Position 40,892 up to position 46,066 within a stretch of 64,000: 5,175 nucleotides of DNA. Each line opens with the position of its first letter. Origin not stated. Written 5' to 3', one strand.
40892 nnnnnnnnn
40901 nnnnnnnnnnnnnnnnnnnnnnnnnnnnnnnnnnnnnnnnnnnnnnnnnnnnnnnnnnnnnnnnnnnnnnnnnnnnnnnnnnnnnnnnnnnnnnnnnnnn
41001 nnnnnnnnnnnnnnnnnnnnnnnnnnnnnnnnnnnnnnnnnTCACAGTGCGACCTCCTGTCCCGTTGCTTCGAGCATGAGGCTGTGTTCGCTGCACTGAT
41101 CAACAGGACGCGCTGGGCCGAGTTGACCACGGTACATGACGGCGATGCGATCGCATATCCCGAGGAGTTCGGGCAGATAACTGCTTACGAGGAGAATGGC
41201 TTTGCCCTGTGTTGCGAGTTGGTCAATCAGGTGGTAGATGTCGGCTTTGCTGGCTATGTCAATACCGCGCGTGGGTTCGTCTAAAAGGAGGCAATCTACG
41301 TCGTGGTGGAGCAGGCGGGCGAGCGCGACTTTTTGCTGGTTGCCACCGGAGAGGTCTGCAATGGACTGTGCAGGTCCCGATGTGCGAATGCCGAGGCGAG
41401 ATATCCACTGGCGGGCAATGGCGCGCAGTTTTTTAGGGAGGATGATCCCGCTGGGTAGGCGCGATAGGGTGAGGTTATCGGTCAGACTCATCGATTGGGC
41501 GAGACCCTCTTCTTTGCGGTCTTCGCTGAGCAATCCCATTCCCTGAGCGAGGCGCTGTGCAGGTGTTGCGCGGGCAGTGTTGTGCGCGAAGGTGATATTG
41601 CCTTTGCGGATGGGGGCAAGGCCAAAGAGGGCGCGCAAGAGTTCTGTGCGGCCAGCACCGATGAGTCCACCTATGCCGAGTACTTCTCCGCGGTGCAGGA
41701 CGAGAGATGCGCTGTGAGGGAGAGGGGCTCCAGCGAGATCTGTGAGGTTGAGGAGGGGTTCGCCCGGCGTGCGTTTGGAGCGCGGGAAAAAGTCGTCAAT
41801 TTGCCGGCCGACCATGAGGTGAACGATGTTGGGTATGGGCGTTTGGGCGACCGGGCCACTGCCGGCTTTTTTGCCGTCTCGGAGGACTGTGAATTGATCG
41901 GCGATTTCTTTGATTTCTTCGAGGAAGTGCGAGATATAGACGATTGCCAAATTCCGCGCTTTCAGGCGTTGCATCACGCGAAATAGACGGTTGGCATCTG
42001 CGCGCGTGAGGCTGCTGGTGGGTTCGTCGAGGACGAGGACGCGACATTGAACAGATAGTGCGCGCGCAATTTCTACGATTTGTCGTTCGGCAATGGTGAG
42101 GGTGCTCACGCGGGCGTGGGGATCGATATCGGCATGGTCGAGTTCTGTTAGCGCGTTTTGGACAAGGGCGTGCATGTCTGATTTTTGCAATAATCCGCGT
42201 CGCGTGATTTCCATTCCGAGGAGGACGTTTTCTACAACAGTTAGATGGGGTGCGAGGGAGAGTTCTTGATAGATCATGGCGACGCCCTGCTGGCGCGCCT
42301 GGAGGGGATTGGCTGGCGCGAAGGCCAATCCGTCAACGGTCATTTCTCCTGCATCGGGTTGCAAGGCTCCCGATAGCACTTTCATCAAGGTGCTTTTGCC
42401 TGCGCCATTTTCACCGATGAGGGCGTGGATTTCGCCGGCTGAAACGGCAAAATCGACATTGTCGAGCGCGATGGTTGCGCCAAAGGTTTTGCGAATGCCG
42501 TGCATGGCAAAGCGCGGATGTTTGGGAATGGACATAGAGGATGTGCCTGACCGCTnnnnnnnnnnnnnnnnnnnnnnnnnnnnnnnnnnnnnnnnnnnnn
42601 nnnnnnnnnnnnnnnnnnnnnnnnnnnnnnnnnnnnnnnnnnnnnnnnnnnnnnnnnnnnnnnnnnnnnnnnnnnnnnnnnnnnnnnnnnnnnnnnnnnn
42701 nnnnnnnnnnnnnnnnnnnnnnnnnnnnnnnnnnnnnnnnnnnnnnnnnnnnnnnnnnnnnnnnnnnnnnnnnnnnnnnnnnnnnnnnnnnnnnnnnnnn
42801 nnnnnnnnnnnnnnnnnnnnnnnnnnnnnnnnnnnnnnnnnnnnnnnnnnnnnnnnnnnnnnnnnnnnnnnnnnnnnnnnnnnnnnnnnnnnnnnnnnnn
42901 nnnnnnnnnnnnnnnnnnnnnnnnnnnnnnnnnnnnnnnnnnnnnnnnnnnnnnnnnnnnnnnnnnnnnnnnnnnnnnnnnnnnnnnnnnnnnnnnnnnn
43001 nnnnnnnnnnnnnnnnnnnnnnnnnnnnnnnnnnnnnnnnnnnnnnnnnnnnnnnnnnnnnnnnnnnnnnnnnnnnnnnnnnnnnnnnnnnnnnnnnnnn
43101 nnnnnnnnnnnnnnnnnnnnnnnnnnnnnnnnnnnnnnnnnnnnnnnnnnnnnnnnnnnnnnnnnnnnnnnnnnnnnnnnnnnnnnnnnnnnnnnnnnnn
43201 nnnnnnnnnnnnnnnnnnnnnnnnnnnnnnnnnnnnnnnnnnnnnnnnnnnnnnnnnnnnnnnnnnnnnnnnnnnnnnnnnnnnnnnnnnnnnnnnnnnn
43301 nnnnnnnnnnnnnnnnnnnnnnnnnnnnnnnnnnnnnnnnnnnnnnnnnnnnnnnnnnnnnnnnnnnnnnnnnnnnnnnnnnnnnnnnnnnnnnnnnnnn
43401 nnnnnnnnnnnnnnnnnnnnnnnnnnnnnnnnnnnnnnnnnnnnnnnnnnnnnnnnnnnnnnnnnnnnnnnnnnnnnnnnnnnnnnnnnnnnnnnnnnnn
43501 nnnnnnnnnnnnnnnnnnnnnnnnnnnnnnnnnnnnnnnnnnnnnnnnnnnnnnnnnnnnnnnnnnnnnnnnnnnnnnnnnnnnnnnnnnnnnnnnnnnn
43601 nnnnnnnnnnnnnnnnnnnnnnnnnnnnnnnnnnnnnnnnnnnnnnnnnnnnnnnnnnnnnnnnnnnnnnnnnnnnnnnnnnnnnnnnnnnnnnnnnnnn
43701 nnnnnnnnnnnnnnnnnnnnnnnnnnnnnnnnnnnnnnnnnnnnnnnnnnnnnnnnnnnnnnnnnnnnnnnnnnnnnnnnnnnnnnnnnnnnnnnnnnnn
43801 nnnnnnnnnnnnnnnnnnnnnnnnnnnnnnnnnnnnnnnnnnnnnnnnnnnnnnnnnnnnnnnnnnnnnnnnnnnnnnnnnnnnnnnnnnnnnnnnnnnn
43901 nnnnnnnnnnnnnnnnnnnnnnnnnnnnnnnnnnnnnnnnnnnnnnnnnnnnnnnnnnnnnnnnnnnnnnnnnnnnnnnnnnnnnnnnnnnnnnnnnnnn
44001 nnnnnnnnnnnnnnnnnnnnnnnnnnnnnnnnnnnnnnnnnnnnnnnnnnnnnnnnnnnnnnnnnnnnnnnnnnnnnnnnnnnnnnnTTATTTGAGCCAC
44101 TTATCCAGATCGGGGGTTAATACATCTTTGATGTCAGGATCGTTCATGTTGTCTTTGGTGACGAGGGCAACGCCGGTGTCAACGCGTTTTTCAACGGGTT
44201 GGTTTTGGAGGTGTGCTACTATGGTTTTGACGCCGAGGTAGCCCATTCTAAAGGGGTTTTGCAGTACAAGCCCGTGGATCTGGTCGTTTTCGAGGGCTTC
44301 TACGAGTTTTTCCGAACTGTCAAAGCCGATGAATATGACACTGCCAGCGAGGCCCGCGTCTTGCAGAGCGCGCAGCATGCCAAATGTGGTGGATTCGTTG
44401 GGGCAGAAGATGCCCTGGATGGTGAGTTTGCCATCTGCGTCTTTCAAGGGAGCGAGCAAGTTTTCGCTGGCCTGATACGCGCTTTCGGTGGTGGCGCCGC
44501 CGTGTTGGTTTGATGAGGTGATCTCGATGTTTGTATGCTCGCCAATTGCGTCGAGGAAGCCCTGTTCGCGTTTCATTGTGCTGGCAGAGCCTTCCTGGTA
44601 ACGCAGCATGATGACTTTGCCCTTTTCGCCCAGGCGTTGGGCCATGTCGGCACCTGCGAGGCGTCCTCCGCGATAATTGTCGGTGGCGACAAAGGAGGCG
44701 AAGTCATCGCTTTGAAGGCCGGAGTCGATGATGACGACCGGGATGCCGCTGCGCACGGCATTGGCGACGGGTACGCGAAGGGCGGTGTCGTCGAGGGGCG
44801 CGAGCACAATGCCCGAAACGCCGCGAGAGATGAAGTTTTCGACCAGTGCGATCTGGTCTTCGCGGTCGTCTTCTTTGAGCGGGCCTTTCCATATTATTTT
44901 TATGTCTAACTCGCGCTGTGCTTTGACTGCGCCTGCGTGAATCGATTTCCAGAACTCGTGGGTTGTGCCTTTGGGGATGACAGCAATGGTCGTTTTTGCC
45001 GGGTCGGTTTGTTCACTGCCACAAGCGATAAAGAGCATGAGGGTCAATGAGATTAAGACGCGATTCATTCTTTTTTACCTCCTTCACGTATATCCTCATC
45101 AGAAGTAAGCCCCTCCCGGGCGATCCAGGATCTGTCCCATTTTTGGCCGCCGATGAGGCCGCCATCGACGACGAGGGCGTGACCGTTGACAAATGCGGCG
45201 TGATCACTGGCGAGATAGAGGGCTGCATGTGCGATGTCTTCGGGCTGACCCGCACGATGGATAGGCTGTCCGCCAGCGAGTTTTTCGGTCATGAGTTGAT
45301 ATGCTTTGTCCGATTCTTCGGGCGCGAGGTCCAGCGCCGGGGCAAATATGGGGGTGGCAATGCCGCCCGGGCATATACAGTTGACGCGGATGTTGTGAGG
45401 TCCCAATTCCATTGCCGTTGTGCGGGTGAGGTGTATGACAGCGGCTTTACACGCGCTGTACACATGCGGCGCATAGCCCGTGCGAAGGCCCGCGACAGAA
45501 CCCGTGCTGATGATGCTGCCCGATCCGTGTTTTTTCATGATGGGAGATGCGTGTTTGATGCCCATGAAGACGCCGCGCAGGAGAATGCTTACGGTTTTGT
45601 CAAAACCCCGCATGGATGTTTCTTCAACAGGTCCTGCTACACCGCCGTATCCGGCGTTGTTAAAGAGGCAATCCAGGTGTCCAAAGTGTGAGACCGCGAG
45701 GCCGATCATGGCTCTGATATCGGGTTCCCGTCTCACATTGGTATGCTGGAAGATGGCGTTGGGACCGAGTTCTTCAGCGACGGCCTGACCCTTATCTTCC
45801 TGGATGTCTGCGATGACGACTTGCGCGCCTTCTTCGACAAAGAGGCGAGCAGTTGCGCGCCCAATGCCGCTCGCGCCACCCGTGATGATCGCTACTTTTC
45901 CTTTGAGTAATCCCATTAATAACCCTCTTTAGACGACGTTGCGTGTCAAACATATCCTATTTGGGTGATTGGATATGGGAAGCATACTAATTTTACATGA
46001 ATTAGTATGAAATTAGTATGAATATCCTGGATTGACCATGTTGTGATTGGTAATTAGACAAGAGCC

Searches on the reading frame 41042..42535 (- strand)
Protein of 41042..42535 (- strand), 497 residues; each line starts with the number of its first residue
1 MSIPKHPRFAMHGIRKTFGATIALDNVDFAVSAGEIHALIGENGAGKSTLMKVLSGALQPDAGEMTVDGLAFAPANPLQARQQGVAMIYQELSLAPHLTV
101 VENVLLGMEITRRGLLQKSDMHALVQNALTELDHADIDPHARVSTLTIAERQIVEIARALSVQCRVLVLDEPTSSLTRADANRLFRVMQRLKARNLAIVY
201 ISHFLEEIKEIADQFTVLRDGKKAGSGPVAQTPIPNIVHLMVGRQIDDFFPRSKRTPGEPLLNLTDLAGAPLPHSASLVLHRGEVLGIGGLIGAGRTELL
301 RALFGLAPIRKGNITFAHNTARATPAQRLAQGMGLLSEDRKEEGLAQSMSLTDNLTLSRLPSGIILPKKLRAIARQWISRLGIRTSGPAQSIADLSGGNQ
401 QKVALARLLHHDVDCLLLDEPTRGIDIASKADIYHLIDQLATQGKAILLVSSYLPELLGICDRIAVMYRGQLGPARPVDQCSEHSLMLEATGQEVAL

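Call 83: search_protein_families(library=pfam, proteins=[window:41042-42535:-], max_evalue=0.00001)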
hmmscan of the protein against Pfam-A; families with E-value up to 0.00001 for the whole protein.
window:41042-42535:- (497 aa): 2 families
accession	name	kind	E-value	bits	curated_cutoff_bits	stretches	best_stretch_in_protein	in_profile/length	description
PF00005.33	ABC_tran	-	1.2e-53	181.9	25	2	24-174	1-137/137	ABC transporter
PF13304.12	AAA_21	-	3.6e-12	47.4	27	0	36-60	1-25/304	AAA domain, putative AbiEii toxin, Type IV TA system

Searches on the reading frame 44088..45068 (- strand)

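Call 83: search_protein_families(library=pfam, proteins=[window:44088-45068:-], max_evalue=0.00001)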
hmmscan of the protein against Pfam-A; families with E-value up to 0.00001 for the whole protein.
window:44088-45068:- (326 aa): 2 families
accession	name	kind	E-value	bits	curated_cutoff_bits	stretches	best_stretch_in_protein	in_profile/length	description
PF13407.12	Peripla_BP_4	-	1.2e-61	209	35.1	1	28-290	1-257/258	Periplasmic binding protein domain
PF00532.27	Peripla_BP_1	-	5.3e-13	49.5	22.2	1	27-244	3-211/281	Periplasmic binding proteins and sugar binding domain of LacI family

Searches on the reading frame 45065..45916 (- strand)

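Call 83: search_protein_families(library=pfam, proteins=[window:45065-45916:-], max_evalue=0.00001)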
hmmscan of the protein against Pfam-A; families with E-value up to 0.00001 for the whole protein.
window:45065-45916:- (283 aa): 3 families
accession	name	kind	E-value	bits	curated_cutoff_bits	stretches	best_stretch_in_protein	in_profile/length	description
PF13561.12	adh_short_C2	-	6.8e-65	219.4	27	1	15-254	3-235/236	Enoyl-(Acyl carrier protein) reductase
PF00106.31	adh_short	-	2.1e-54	184.4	26.6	1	7-192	1-188/195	short chain dehydrogenase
PF23441.1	SDR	-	5.2e-06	26.5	27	0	81-254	91-255/258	SDR-like rossmann domain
